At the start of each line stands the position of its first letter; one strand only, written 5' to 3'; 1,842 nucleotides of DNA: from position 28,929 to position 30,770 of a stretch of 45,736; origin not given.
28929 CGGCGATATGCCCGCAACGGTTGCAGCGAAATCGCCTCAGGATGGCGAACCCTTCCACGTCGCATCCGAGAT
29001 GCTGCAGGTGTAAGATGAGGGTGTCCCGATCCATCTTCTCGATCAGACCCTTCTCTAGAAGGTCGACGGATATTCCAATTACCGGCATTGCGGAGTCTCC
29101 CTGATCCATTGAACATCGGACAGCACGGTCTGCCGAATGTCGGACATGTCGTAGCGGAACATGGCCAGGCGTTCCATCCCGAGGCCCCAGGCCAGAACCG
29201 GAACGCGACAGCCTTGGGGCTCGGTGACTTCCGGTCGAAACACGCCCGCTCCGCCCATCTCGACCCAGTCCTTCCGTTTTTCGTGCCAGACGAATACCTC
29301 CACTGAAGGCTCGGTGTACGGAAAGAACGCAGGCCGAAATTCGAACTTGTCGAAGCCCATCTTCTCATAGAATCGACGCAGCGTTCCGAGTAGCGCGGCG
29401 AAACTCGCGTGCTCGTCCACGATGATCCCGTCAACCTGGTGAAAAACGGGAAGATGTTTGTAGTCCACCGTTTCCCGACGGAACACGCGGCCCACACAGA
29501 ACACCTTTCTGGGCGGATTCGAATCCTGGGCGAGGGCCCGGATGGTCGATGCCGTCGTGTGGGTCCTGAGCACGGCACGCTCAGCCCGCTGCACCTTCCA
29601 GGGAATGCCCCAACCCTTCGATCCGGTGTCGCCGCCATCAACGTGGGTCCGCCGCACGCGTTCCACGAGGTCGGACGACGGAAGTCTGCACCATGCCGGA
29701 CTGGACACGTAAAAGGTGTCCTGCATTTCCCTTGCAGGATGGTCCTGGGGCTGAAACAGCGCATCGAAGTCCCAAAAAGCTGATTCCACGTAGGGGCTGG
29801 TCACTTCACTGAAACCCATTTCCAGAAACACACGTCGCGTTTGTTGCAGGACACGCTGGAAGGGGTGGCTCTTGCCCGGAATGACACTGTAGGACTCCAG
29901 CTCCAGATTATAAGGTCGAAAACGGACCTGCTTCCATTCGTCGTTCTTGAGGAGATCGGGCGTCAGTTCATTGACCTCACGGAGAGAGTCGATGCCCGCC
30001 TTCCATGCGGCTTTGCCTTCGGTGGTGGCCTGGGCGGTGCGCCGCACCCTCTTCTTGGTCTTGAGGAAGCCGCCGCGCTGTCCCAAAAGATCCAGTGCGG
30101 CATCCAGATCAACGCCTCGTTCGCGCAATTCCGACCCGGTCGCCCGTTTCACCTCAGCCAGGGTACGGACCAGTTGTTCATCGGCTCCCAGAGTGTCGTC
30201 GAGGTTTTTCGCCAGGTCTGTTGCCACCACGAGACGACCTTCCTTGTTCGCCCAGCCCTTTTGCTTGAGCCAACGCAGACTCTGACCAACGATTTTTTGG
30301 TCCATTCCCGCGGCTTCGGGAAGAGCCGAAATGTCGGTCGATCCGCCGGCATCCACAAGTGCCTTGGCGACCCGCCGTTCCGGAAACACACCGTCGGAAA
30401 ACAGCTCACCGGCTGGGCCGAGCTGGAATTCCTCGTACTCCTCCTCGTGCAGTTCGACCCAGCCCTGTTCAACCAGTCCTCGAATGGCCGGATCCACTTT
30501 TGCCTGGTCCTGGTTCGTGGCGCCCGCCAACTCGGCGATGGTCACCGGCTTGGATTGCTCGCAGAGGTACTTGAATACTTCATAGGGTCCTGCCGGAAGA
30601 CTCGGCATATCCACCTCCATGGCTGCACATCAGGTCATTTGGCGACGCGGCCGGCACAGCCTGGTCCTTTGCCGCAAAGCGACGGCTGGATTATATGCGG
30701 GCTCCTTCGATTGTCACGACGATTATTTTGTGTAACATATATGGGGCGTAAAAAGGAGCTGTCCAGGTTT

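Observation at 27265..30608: Archaeal/eukaryotic-type phenylalanyl-tRNA synthetase (alpha ~509 aa with a winged-helix N-extension, beta ~607 aa) in a myxobacterial context, with an extra zinc-ribbon insert in the beta subunit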

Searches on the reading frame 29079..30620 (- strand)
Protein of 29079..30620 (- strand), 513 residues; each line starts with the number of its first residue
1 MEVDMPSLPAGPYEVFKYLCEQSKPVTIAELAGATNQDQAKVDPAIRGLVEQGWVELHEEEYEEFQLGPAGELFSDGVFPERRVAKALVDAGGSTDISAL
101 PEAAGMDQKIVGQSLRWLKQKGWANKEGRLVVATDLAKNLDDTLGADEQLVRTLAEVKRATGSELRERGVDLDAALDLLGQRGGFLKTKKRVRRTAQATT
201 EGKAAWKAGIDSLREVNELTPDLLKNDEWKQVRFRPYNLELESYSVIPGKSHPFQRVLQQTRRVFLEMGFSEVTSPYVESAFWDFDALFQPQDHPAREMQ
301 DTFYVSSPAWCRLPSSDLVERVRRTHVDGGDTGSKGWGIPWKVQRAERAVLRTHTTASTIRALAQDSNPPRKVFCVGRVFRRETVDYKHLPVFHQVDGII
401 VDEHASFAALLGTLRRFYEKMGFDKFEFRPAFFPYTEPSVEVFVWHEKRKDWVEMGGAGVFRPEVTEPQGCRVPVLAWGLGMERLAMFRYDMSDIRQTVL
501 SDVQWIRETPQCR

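Call 3: search_protein_families(library=pfam, proteins=[window:29079-30620:-], max_evalue=0.01)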
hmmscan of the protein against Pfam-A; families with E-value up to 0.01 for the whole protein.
window:29079-30620:- (513 aa): 9 families
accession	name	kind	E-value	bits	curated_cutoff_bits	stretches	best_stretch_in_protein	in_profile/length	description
PF01409.25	tRNA-synt_2d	-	1.7e-90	303.3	19.8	1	237-508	2-245/246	tRNA synthetases class II core domain (F)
PF01978.25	TrmB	-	3.1e-06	27.4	25.6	1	14-65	12-62/68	Sugar-specific transcriptional regulator TrmB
PF17759.6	tRNA_synthFbeta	-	1.4e-05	25.1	22.4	1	346-476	69-208/214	Phenylalanyl tRNA synthetase beta chain CLM domain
PF25213.1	HVO_A0261_N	-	1.5e-05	25.2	35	0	23-71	22-67/86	HVO_A0261 N-terminal domain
PF00152.25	tRNA-synt_2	-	2.1e-05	24.2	25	0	372-397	93-118/308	tRNA synthetases class II (D, K and N)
PF01022.26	HTH_5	-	0.0027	18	22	0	93-122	14-43/47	Bacterial regulatory protein, arsR family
PF09339.16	HTH_IclR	-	0.0046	17.1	22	0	15-56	8-49/52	IclR helix-turn-helix domain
PF01047.28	MarR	-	0.0071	16.6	24.6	0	19-56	11-48/59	MarR family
PF21980.2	MksE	-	0.0095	16.7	27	0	32-76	118-160/163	Condensin complex protein MksE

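Call 4: search_protein_families(library=ncbifam, proteins=[window:29079-30620:-], max_evalue=0.01)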
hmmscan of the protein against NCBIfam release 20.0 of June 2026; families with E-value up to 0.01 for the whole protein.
window:29079-30620:- (513 aa): 10 families
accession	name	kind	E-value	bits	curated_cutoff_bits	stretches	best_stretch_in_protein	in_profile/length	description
NF003210.0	PRK04172.1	equivalog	2.7e-159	531.2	350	1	10-511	6-493/496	phenylalanine--tRNA ligase subunit alpha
TIGR00468.1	pheS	equivalog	1.3e-109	366.4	237.45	1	187-510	7-323/324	phenylalanine--tRNA ligase subunit alpha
NF051887.1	PheS_related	equivalog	4.1e-30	105.1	300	1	347-497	70-227/349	PheS-related mystery ligase SrmL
TIGR00469.1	pheS_mito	equivalog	1.7e-24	86.3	258.35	2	426-504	259-338/451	phenylalanine--tRNA ligase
TIGR00470.1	sepS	equivalog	1.9e-24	86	380.65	1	348-502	182-344/533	O-phosphoserine--tRNA ligase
TIGR00442.1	hisS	equivalog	7.9e-07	28.4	286.75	1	247-427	10-156/406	histidine--tRNA ligase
TIGR02367.1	PylS_Cterm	equivalog_domain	0.0016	17.8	178.15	1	360-501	94-231/242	pyrrolysine--tRNA(Pyl) ligase large subunit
TIGR00499.1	lysS_bact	equivalog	0.0023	16.7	427.6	0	372-396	242-266/496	lysine--tRNA ligase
TIGR00443.1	hisZ_biosyn_reg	equivalog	0.0046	16.1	271.65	0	348-396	62-113/314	ATP phosphoribosyltransferase regulatory subunit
NF001756.1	PRK00484.1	subfamily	0.007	15.1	468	0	372-396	239-263/488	lysine--tRNA ligase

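Call 65: search_solved_structures(query=window:29079-30608:-, show_alignments=1, max_evalue=1e-10)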
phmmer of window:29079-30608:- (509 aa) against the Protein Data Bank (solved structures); distinct sequences matched with E-value up to 1e-10: 31.
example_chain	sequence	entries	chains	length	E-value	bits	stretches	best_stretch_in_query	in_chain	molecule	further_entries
3l4g_A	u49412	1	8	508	1.1e-84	288.3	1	205-509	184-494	Phenylalanyl-tRNA synthetase alpha chain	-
9udl_A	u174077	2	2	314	2.2e-83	284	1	211-496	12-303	Phenylalanine--tRNA ligase alpha subunit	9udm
8s8b_A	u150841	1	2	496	2.1e-82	280.8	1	209-509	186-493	Phenylalanyl-tRNA Synthetase alpha subunit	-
7dpi_A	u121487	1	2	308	3.4e-75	257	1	210-493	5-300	Phenylalanine--tRNA ligase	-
7by6_A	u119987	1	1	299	7.4e-74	252.6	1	216-493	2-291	Phenylalanyl-tRNA synthetase beta chain, putative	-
6p8t_C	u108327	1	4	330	4.1e-41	144.6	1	346-504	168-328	Phenylalanine--tRNA ligase alpha subunit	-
7daw_A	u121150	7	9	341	1.3e-38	136.3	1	343-501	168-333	Phenylalanine--tRNA ligase alpha subunit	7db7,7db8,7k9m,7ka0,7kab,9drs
9drt_A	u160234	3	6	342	1.3e-38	136.3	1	343-501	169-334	Phenylalanine--tRNA ligase alpha subunit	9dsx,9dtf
7k98_A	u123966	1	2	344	1.3e-38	136.3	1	343-501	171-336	Phenylalanine--tRNA ligase alpha subunit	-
9drv_A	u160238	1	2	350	1.4e-38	136.2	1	343-501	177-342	Phenylalanine--tRNA ligase alpha subunit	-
3pco_A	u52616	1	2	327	1.5e-38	136.2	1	346-504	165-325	Phenylalanyl-tRNA synthetase, alpha subunit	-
6oz5_A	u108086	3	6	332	1.5e-38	136.1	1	346-504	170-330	Phenylalanine--tRNA ligase alpha subunit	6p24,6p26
7n8y_A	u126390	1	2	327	1.6e-38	136.1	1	346-504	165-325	Phenylalanine--tRNA ligase alpha subunit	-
1b70_A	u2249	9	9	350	1.3e-37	133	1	193-493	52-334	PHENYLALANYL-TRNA SYNTHETASE | PROTEIN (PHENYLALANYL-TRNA SYNTHETASE) | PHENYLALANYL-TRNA SYNTHETASE ALPHA CHAIN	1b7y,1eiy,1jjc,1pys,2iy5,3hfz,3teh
2akw_A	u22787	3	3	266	2.3e-37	132.2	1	343-493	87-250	Phenylalanyl-tRNA synthetase alpha chain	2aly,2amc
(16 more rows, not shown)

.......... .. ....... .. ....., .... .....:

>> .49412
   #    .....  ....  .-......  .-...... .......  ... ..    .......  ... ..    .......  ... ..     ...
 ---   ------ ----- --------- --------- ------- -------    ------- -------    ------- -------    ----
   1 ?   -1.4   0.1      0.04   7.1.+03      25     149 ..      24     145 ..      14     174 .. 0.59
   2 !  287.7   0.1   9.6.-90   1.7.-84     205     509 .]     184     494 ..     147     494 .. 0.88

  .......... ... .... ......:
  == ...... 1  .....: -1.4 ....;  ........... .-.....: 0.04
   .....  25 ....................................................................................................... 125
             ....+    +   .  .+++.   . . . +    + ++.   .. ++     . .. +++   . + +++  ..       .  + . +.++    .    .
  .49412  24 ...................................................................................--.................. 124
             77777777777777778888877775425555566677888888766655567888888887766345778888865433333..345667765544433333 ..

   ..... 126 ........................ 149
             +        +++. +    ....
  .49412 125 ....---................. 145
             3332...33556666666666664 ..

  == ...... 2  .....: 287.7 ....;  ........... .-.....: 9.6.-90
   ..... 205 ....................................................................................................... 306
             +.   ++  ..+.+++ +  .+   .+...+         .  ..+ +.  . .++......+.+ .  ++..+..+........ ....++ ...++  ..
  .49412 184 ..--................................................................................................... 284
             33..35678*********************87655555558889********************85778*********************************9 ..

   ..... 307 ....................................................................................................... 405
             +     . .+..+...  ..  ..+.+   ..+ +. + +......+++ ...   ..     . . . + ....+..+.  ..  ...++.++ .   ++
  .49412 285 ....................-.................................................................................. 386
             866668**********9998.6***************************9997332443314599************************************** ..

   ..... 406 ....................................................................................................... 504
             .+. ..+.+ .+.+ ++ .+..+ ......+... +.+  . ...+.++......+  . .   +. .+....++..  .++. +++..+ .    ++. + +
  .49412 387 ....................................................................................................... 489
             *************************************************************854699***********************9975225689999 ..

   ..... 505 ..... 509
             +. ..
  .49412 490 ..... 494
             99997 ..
